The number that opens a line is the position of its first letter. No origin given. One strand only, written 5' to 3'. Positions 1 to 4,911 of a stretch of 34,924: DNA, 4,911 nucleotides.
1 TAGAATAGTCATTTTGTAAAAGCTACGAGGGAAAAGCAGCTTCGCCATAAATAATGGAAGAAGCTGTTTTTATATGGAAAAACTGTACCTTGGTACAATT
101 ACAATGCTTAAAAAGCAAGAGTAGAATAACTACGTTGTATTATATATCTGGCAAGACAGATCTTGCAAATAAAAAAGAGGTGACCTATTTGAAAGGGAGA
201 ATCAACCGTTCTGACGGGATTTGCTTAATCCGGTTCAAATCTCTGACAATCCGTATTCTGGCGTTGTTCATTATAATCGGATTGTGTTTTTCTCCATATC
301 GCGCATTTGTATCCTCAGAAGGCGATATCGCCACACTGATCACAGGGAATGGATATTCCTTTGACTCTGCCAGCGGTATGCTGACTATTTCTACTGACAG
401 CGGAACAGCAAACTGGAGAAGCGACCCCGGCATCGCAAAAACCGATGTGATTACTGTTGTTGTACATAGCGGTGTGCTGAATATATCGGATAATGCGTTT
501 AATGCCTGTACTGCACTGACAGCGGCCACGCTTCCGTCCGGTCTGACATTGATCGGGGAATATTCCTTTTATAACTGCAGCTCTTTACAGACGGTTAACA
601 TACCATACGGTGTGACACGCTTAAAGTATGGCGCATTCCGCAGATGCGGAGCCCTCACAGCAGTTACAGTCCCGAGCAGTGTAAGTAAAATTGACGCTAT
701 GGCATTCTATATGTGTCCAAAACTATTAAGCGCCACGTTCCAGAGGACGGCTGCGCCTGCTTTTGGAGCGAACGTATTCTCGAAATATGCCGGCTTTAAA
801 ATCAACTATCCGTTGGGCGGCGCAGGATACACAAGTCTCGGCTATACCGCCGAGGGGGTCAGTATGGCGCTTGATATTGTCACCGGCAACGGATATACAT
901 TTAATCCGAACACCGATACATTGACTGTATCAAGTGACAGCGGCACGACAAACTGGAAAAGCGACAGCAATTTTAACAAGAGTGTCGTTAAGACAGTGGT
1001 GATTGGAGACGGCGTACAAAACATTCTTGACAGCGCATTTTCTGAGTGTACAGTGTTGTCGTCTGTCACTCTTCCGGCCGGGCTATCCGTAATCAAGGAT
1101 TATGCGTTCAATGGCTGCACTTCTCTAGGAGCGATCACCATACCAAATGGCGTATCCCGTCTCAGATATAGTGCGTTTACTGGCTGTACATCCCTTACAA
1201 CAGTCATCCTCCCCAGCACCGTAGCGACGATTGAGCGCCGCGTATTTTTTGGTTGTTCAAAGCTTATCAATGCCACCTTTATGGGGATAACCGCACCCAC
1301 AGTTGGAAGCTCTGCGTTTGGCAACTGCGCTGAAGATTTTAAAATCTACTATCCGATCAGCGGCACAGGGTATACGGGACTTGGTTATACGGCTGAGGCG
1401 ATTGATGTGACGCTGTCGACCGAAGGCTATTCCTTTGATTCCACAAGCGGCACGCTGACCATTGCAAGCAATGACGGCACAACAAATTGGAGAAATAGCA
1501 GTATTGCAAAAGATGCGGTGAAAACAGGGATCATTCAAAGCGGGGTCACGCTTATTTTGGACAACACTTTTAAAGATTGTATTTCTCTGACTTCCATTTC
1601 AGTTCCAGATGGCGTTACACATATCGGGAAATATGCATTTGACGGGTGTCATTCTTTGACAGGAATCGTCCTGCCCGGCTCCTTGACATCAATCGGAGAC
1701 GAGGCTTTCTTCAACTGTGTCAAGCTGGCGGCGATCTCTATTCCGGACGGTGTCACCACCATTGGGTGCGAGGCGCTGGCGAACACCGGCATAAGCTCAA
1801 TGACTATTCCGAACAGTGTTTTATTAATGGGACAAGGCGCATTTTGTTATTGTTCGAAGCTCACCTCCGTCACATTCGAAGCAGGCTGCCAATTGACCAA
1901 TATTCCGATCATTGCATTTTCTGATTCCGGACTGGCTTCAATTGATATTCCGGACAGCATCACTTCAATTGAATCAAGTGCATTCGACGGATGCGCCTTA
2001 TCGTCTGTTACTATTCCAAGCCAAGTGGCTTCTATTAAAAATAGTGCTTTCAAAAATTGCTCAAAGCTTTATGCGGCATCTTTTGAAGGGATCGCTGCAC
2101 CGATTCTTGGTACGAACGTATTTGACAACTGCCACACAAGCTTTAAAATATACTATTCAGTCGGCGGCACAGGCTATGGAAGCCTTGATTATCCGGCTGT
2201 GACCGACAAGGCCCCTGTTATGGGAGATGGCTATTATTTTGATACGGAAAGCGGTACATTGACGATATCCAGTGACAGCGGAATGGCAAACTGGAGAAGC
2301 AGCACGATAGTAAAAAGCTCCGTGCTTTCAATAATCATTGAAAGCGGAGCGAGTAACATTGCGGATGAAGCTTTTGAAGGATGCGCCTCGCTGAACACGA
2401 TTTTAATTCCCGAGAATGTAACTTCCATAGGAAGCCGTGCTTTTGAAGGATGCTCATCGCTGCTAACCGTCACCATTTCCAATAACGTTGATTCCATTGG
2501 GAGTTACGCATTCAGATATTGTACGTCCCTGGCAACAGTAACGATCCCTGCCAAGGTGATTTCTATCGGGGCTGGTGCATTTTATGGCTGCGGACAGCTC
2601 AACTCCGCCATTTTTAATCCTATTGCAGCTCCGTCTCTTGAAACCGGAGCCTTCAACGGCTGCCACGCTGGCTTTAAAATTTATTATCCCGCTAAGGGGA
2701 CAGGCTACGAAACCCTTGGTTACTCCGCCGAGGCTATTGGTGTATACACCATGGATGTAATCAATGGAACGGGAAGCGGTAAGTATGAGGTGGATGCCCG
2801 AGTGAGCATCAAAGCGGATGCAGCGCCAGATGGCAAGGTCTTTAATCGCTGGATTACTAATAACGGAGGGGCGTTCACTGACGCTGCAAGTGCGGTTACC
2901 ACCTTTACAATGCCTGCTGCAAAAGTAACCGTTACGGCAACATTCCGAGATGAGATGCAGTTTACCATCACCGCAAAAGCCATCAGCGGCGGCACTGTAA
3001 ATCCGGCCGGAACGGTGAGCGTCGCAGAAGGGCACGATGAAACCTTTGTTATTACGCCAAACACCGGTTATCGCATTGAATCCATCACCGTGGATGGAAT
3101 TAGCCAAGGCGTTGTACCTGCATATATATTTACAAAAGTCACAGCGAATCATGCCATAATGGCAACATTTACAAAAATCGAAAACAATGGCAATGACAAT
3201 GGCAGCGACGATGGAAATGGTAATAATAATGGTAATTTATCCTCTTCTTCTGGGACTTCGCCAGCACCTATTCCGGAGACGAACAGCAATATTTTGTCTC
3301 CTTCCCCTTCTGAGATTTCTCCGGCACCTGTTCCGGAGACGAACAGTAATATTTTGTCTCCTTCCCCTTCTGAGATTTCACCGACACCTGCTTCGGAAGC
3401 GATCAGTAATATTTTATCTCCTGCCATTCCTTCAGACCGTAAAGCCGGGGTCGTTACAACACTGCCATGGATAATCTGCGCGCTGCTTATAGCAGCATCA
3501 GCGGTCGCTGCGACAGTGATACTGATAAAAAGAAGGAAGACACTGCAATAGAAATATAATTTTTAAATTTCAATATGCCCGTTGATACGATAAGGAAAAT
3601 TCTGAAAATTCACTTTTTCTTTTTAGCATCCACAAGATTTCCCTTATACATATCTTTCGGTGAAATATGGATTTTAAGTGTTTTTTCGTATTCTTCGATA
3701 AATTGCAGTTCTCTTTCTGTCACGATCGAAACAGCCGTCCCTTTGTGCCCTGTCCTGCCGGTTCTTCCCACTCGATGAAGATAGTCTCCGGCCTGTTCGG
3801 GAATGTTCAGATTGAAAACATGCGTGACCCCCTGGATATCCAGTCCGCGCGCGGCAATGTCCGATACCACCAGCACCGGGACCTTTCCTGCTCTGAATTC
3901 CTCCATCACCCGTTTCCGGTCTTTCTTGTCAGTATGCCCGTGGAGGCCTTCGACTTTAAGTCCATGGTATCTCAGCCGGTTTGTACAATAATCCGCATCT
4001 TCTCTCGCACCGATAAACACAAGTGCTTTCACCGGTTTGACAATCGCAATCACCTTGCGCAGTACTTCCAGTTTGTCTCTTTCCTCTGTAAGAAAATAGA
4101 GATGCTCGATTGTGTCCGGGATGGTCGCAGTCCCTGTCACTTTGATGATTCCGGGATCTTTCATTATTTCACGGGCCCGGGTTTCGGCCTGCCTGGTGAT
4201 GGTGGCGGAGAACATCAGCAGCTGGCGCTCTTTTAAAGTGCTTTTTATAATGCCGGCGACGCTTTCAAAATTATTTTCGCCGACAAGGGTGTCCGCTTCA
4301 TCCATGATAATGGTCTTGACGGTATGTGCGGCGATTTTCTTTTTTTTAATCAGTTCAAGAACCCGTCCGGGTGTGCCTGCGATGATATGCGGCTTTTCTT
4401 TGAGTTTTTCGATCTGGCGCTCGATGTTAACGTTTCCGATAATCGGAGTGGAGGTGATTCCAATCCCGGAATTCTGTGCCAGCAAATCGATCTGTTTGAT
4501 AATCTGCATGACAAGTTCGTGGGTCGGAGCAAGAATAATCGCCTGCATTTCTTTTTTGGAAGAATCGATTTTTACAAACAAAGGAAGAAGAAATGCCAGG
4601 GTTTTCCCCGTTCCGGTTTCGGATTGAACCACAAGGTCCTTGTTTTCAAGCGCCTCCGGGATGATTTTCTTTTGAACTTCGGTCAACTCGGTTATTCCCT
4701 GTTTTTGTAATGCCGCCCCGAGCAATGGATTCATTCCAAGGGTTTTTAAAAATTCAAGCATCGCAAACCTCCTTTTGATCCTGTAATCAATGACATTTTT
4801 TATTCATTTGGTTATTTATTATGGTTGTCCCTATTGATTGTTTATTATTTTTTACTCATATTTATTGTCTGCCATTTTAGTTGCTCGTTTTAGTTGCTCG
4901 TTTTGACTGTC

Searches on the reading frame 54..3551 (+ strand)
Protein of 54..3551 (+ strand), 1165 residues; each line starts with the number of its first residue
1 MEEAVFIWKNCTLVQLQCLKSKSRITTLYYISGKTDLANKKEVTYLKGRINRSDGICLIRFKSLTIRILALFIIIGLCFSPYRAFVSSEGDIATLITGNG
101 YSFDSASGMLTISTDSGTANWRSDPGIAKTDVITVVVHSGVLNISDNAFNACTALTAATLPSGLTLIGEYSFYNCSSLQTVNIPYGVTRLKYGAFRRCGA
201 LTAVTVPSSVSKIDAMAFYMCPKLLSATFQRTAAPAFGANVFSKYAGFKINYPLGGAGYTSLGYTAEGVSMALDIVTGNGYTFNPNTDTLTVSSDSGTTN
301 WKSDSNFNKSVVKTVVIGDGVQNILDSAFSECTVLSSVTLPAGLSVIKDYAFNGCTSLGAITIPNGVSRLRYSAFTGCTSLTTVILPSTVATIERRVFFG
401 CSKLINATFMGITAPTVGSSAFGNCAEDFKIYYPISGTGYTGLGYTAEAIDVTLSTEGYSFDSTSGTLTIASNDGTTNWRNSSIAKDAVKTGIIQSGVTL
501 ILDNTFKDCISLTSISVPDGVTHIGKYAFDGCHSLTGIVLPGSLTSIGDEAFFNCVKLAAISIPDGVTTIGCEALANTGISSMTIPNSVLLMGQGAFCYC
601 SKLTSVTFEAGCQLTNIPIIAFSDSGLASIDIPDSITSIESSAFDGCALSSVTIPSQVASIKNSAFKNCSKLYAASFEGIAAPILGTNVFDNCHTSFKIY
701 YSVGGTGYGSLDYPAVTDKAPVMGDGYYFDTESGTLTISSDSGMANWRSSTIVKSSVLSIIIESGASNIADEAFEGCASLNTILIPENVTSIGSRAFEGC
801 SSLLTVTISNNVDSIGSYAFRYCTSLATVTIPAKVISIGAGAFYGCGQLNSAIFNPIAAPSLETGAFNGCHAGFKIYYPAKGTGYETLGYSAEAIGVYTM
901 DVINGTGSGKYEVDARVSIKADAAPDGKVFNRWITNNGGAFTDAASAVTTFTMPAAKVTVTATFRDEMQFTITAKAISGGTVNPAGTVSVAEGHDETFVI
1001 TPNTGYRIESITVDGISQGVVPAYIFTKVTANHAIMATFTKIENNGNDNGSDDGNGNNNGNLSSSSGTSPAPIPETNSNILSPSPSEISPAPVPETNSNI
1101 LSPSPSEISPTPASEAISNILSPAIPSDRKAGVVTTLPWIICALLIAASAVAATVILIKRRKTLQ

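Call 81: search_protein_families(library=pfam, proteins=[window:54-3551:+], max_evalue=0.00001)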
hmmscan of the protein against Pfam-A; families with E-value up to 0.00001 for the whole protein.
window:54-3551:+ (1165 aa): 3 families
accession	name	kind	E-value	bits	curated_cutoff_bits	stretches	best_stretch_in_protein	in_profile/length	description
PF13306.12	LRR_5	-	1.2e-126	416.7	27.7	5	755-870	11-123/127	BspA type Leucine rich repeat region (6 copies)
PF18998.6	Flg_new_2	-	3e-13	50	23.6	1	905-965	11-70/73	Divergent InlB B-repeat domain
PF13855.12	LRR_8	-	1.5e-10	41.1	27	0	767-811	14-59/61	Leucine rich repeat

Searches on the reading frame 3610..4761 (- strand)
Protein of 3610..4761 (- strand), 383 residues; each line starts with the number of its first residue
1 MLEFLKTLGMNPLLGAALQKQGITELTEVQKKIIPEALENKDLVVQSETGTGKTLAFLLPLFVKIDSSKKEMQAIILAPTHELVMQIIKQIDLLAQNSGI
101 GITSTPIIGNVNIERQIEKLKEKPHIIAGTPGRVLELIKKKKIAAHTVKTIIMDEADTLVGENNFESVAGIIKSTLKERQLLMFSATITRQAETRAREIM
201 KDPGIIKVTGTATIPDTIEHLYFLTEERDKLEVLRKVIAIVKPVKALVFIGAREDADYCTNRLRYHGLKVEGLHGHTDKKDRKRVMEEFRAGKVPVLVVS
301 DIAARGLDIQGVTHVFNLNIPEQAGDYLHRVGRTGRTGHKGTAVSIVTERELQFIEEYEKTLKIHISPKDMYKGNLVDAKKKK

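Call 81: search_protein_families(library=pfam, proteins=[window:3610-4761:-], max_evalue=0.00001)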
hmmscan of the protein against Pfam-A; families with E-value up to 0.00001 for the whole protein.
window:3610-4761:- (383 aa): 3 families
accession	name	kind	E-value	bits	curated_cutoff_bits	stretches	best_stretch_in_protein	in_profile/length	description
PF00270.35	DEAD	-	2.4e-41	141.7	26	1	27-193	1-165/167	DEAD/DEAH box helicase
PF00271.37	Helicase_C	-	3.9e-28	98.3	23.5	1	230-338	2-110/110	Helicase conserved C-terminal domain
PF04851.21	ResIII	-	1.1e-10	42.2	22.5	1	25-190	3-164/164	Type III restriction enzyme, res subunit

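Call 87: find_encoding_contigs(protein=window:3610-4761:-, flank=10000, max_places=2)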
Protein window:3610-4761:- (383 aa): no gene with exactly this product is on record in the collection.
